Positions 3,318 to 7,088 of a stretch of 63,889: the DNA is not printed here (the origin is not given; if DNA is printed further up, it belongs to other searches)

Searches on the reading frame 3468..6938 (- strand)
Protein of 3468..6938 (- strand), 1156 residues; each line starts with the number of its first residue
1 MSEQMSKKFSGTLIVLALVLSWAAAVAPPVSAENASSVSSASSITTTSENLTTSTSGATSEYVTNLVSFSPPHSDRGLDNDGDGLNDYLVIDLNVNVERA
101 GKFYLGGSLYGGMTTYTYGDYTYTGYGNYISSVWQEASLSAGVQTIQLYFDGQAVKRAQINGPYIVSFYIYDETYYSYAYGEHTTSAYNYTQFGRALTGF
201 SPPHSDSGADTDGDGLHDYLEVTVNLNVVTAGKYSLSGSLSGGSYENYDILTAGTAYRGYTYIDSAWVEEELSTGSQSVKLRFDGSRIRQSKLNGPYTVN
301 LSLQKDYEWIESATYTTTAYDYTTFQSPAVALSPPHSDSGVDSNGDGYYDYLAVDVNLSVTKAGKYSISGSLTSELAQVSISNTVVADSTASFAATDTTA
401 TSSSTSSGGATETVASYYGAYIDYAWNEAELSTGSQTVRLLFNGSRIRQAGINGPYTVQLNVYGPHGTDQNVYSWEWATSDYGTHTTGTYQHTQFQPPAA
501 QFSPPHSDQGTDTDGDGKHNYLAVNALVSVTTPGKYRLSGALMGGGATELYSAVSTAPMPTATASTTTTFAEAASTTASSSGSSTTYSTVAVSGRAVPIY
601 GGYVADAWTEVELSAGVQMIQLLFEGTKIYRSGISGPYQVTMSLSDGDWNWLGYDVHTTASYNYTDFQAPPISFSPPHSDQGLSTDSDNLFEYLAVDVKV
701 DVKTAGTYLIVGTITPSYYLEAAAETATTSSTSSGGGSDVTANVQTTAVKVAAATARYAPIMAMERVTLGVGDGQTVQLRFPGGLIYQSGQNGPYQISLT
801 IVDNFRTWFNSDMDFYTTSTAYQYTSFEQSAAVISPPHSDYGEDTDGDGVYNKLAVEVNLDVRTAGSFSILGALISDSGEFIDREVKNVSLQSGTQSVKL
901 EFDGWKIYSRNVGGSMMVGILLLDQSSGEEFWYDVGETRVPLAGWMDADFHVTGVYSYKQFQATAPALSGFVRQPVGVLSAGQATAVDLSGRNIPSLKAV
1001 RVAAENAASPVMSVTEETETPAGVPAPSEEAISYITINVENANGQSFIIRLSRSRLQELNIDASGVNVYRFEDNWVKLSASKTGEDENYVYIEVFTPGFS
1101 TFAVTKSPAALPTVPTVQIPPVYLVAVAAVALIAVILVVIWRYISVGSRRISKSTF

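Call 27: search_protein_families(library=pfam, proteins=[window:3468-6938:-], max_evalue=0.00001)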
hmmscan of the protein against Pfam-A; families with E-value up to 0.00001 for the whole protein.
window:3468-6938:- (1156 aa): 1 family
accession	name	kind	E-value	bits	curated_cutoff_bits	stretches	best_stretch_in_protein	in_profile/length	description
PF20943.3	DUF4785_3rd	-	1.2e-15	57.9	24.5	0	218-301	13-84/106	Domain of unknown function (DUF4785) C-terminal domain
